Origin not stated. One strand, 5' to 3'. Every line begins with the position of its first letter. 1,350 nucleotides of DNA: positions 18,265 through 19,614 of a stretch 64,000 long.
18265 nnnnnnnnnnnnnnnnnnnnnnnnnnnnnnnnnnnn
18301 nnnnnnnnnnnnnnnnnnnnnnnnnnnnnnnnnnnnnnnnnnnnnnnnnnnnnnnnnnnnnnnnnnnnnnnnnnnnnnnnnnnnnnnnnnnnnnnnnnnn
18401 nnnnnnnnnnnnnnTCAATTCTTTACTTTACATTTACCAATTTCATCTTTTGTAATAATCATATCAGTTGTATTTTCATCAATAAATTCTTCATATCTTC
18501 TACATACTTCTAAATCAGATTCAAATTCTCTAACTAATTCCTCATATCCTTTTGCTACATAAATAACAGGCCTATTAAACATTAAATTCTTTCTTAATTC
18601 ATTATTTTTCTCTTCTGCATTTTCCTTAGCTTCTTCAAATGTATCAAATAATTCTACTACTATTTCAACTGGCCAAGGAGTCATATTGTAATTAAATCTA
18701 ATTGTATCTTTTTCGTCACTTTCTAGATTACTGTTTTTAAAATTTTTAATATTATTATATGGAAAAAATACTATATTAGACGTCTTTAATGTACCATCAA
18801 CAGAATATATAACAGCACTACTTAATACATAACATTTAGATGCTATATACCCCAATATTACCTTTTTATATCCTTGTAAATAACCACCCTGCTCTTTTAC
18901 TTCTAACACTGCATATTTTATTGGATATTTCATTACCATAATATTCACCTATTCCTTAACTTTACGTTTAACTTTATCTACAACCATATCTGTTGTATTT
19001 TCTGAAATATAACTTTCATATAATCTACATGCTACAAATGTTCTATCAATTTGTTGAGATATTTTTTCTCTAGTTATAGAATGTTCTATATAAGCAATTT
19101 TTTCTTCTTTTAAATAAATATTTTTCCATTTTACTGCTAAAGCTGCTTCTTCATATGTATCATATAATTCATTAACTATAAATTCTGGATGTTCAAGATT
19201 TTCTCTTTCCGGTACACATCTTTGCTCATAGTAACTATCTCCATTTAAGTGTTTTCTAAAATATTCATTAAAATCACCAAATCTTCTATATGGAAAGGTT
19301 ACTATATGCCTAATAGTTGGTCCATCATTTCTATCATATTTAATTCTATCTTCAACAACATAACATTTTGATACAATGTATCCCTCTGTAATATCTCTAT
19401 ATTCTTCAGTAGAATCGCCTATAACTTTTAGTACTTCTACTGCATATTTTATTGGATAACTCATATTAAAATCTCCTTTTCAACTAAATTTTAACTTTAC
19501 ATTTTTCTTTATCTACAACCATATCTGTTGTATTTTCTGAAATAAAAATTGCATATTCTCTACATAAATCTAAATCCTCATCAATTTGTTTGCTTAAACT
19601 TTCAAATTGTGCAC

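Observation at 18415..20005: Tandem array of three diverged paralogs (~170 aa, cytoplasmic) inside the lon transcription unit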

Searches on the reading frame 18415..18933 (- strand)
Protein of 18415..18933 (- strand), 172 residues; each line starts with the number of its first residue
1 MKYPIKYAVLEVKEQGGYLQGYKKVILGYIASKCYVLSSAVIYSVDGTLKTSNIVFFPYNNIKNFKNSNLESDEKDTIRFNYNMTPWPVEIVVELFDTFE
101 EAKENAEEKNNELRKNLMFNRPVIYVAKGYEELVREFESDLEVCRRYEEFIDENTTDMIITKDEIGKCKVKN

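Call 4: search_protein_families(library=pfam, proteins=[window:18415-18933:-], max_evalue=10)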
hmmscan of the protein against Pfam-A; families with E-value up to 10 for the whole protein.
window:18415-18933:- (172 aa): 0 families

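Call 5: search_protein_families(library=ncbifam, proteins=[window:18415-18933:-], max_evalue=10)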
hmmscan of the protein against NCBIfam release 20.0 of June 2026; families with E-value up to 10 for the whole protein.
window:18415-18933:- (172 aa): 3 families
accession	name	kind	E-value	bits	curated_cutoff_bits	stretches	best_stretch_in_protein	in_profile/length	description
NF033432.0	ThioGly_TfuA_rel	equivalog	0.033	13.6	235.2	1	63-158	98-196/211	TfuA-related McrA-glycine thioamidation protein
NF005563.0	PRK07234.1-3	equivalog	0.1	11.8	454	1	11-54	127-170/454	putative monovalent cation/H+ antiporter subunit D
TIGR01770.1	NDH_I_N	subfamily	0.16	10.9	332.6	1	21-64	156-199/472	NADH-quinone oxidoreductase subunit NuoN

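Call 6: search_protein_families(library=phrogs, proteins=[window:18415-18933:-], max_evalue=1)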
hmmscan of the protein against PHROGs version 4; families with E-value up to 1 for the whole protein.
window:18415-18933:- (172 aa): 2 families
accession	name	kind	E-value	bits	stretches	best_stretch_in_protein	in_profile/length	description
phrog_25889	-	unknown function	0.18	12.8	1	29-67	52-91/94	-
phrog_30331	-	unknown function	0.23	13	0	111-164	21-76/80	-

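Call 7: search_protein_families(library=padloc, proteins=[window:18415-18933:-], max_evalue=1)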
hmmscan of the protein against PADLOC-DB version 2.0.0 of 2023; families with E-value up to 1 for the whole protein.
window:18415-18933:- (172 aa): 0 families
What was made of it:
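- Checked: No curated family matches (calls 4-7).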

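Call 59: search_dna_similar(query=window:18415-18933:-, collection=phages, mode=protein, max_evalue=0.001)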
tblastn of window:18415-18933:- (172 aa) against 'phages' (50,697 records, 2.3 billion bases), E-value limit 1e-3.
No match.

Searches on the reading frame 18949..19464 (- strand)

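Call 4: search_protein_families(library=pfam, proteins=[window:18949-19464:-], max_evalue=10)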
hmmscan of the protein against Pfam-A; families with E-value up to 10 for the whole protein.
window:18949-19464:- (171 aa): 1 family
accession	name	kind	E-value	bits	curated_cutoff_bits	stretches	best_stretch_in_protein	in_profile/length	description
PF01280.26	Ribosomal_L19e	-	0.042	14.2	25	1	115-143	19-47/53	Ribosomal protein L19e, N-terminal domain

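Call 5: search_protein_families(library=ncbifam, proteins=[window:18949-19464:-], max_evalue=10)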
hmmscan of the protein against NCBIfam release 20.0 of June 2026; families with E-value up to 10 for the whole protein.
window:18949-19464:- (171 aa): 1 family
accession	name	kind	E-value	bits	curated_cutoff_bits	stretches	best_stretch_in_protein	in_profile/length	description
NF006343.0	PRK08570.1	equivalog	0.056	13.5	131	1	109-147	15-53/150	50S ribosomal protein L19e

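Call 6: search_protein_families(library=phrogs, proteins=[window:18949-19464:-], max_evalue=1)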
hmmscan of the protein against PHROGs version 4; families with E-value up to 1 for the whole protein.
window:18949-19464:- (171 aa): 1 family
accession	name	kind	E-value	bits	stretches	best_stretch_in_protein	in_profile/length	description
phrog_31299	-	unknown function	0.32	12.3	0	34-74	19-57/81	-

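Call 7: search_protein_families(library=padloc, proteins=[window:18949-19464:-], max_evalue=1)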
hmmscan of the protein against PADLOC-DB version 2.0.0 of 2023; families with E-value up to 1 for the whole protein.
window:18949-19464:- (171 aa): 0 families
